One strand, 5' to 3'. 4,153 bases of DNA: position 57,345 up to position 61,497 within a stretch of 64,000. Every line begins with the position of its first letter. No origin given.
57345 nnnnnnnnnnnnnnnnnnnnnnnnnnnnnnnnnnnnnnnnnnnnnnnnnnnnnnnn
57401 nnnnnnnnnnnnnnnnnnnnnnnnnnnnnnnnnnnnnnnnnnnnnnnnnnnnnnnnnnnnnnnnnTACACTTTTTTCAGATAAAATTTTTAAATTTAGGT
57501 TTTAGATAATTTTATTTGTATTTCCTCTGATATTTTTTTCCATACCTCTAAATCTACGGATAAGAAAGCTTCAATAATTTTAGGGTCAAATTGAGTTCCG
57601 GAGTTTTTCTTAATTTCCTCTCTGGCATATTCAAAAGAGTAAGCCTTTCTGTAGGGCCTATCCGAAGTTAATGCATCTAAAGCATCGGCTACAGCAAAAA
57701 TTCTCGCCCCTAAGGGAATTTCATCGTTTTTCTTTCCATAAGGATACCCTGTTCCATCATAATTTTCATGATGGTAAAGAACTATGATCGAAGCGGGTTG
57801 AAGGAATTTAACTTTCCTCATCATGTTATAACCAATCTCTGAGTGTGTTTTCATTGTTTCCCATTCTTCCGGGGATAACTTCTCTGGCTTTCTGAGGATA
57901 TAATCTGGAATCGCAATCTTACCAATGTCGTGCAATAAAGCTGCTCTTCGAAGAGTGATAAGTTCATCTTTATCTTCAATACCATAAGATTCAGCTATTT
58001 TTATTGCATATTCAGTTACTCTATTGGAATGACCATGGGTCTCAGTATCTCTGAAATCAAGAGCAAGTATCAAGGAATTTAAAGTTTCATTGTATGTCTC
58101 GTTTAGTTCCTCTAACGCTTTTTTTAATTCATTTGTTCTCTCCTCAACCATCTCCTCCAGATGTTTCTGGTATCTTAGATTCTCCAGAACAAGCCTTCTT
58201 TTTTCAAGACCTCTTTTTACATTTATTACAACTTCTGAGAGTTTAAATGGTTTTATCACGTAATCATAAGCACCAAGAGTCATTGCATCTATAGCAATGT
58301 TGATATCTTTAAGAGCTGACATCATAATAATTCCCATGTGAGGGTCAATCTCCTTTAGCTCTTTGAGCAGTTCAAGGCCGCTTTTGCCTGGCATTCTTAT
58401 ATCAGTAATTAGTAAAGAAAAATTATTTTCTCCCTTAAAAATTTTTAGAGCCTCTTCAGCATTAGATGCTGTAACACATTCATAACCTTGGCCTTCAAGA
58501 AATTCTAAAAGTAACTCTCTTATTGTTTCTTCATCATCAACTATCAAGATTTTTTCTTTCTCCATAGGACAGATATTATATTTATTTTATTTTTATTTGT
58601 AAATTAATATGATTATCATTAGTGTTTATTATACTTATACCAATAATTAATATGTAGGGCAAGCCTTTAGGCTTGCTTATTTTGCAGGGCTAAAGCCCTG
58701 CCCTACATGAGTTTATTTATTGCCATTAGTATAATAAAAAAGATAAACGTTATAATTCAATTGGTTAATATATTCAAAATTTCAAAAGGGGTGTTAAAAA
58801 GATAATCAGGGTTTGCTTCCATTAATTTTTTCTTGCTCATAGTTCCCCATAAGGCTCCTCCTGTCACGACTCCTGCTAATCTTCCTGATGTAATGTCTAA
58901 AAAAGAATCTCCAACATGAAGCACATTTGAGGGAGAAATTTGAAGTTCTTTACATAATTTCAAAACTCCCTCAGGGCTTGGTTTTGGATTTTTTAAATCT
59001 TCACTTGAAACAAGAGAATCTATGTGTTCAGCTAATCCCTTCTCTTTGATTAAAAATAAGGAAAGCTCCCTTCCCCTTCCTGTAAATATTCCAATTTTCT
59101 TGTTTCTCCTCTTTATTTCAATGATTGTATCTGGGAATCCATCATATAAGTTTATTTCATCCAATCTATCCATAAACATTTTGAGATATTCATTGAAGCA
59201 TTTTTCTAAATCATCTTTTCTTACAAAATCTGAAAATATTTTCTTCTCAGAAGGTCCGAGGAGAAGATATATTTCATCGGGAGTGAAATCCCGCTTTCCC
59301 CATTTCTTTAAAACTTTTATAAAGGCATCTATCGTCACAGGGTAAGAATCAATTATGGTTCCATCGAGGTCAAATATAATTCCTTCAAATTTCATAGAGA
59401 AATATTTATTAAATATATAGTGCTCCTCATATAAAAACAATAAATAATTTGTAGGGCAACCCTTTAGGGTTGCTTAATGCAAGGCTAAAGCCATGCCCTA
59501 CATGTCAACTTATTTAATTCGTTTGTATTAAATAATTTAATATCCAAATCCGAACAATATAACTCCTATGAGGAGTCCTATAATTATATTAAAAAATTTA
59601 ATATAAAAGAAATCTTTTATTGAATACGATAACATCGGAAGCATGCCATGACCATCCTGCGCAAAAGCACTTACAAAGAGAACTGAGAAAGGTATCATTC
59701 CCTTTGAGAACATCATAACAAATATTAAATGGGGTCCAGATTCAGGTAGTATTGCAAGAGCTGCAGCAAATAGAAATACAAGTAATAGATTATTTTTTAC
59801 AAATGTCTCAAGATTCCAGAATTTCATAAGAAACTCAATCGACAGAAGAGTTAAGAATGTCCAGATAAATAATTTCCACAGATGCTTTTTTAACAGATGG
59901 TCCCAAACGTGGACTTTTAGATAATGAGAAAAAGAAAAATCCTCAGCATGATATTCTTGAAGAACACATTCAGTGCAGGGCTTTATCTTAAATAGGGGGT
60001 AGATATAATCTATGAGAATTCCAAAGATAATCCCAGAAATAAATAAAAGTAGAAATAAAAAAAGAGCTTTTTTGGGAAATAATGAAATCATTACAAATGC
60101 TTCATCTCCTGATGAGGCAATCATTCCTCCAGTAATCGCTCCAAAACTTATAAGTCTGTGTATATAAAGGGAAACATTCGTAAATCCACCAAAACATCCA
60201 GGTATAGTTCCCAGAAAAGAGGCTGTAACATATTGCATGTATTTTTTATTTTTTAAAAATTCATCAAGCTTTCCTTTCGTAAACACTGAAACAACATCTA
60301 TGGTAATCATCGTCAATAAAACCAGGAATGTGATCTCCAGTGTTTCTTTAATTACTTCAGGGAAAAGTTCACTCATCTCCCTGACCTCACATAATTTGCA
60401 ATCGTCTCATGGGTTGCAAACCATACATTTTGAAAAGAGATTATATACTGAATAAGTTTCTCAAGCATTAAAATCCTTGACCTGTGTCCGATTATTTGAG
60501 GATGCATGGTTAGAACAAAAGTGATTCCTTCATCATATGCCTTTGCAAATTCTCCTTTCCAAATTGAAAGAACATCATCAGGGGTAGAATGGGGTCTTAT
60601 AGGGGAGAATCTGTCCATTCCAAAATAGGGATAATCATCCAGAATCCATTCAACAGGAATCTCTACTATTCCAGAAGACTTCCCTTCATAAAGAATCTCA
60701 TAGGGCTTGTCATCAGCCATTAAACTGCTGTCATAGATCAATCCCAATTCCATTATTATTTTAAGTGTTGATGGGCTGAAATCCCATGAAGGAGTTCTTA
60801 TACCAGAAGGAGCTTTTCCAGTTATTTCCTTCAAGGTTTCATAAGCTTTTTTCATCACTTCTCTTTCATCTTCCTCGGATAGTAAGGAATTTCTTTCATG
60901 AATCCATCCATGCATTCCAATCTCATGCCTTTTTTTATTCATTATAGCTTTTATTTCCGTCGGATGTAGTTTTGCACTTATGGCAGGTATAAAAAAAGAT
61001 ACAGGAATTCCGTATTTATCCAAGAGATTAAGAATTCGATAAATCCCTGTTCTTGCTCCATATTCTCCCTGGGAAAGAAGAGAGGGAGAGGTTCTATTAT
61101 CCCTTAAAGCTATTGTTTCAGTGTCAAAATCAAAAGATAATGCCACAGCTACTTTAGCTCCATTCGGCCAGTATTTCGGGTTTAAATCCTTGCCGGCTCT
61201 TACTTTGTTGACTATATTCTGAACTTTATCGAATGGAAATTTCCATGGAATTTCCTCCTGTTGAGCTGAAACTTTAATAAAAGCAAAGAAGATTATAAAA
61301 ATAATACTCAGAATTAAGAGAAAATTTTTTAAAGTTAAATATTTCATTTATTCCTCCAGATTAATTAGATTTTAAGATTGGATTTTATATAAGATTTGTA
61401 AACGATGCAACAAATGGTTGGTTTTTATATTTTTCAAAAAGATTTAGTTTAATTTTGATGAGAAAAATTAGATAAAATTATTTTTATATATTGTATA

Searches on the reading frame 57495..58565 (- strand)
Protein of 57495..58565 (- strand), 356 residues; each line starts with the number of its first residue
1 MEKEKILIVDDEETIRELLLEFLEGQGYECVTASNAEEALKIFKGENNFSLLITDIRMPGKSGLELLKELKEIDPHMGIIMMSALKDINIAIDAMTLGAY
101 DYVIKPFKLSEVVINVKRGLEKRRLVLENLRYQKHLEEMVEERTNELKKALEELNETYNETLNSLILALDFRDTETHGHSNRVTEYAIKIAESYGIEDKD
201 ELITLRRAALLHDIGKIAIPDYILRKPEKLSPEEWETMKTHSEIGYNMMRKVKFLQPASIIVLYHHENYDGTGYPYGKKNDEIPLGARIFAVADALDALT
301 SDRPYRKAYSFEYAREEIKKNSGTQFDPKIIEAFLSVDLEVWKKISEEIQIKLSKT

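Call 18: find_encoding_contigs(protein=window:57495-58565:-, flank=10000, max_places=6)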
Protein window:57495-58565:- (356 aa): no gene with exactly this product is on record in the collection.

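Call 30: search_protein_families(library=pfam, proteins=[window:57495-58565:-])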
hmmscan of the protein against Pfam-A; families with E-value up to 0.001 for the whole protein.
window:57495-58565:- (356 aa): 4 families
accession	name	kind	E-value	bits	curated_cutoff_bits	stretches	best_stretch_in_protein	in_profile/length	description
PF13487.12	HD_5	-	6.8e-42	143.5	27.2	1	169-330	7-170/170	HD domain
PF00072.30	Response_reg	-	3.6e-29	101.6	30.2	1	6-114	1-108/111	Response regulator receiver domain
PF01966.28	HD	-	3.1e-25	89.2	22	1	178-298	3-115/116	HD domain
PF08668.18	HDOD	-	5.5e-05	23.2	22.9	1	174-251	93-179/196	HDOD domain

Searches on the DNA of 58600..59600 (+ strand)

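Call 35: search_dna_similar(query=window:59425-59540:+, collection=plasmids, mode=distant, max_evalue=0.01)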
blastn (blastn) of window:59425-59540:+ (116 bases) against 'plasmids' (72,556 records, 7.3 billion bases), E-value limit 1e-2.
No match.

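Call 36: search_rna_families(source=window, start=58600, end=59600, threshold=evalue, max_evalue=5)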
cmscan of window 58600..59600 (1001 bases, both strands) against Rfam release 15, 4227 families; matches with E-value up to 5: 8.
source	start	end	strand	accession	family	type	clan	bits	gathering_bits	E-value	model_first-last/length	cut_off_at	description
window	58624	58740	+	RF04174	MIR4208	Gene; miRNA;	-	23.2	140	0.7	1-191/191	no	MIR4208 microRNA precursor family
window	59436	59497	-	RF00235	Plasmid_RNAIII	Gene;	-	18.5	60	3.8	1-131/131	no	Plasmid RNAIII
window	58934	58994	+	RF02270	nse_sRNA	Gene;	-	17.8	75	3.9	1-73/73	no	Neisseria sigma-E sRNA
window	59387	59496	+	RF02856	30_292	Gene; sRNA;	-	16.4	112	4.4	1-115/115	no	Leptospira sRNA 30_292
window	58624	58737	-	RF04127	MIR8007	Gene; miRNA;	-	15.7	195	3.2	1-226/226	no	MIR8007 microRNA precursor family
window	59130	59213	+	RF02119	FTX_1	Gene; lncRNA;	-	15.6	50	3.1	1-71/71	no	FTX transcript, XIST regulator conserved region 1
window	58670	58701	-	RF02912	AAC_AAD_leader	Cis-reg;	-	15.5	56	2.9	23-54/75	no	putative aminoglycoside riboswitch / attI site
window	59241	59297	+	RF03163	c4-a1b1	Gene; antisense;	CL00128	13.7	46.7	1.8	1-53/53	no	a1, b1 targets of C4 antisense RNA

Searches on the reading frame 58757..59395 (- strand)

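Call 30: search_protein_families(library=pfam, proteins=[window:58757-59395:-])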
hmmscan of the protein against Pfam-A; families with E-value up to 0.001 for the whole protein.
window:58757-59395:- (212 aa): 4 families
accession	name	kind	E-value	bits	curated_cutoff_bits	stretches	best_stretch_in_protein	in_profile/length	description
PF13419.12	HAD_2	-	1.5e-36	126.6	23.8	1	6-178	1-175/178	Haloacid dehalogenase-like hydrolase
PF00702.32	Hydrolase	-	1.2e-27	98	26.4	1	4-175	2-191/191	haloacid dehalogenase-like hydrolase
PF08282.18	Hydrolase_3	-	3.2e-06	27.5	20.9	0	143-168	191-216/255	haloacid dehalogenase-like hydrolase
PF13242.12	Hydrolase_like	-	0.0003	21.1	22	1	138-201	4-70/75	HAD-hyrolase-like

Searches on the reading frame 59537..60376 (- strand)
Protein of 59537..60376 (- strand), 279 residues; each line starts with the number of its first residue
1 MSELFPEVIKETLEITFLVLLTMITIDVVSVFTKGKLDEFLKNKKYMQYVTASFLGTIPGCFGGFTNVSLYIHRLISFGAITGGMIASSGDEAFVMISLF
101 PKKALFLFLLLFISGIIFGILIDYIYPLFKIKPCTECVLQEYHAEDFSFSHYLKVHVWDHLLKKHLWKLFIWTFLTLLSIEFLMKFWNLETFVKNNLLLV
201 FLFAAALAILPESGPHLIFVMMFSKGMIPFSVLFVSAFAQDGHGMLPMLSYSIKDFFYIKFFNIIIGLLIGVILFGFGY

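Call 30: search_protein_families(library=pfam, proteins=[window:59537-60376:-])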
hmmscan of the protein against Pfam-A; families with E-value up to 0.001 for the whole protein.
window:59537-60376:- (279 aa): 1 family
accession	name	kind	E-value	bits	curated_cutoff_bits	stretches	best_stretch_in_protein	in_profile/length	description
PF11449.14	ArsP_2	-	8.9e-31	107.8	32.5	2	15-172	17-172/359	Putative, 10TM heavy-metal exporter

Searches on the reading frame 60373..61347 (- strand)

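Call 30: search_protein_families(library=pfam, proteins=[window:60373-61347:-])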
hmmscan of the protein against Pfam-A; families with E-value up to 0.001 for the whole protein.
window:60373-61347:- (324 aa): 4 families
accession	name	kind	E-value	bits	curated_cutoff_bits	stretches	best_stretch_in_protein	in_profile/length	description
PF01522.26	Polysacc_deac_1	-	4.1e-16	59.5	23.1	1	99-203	18-121/124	Polysaccharide deacetylase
PF10096.14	DUF2334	-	2.3e-08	34.3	26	1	101-285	17-190/203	Uncharacterized protein conserved in bacteria (DUF2334)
PF22537.1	WbmS-like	-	7.4e-08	33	27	1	103-238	14-140/186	Polysaccharide deacetylase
PF03065.20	Glyco_hydro_57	-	0.00013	21.8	21.2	1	130-232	92-174/291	Glycosyl hydrolase family 57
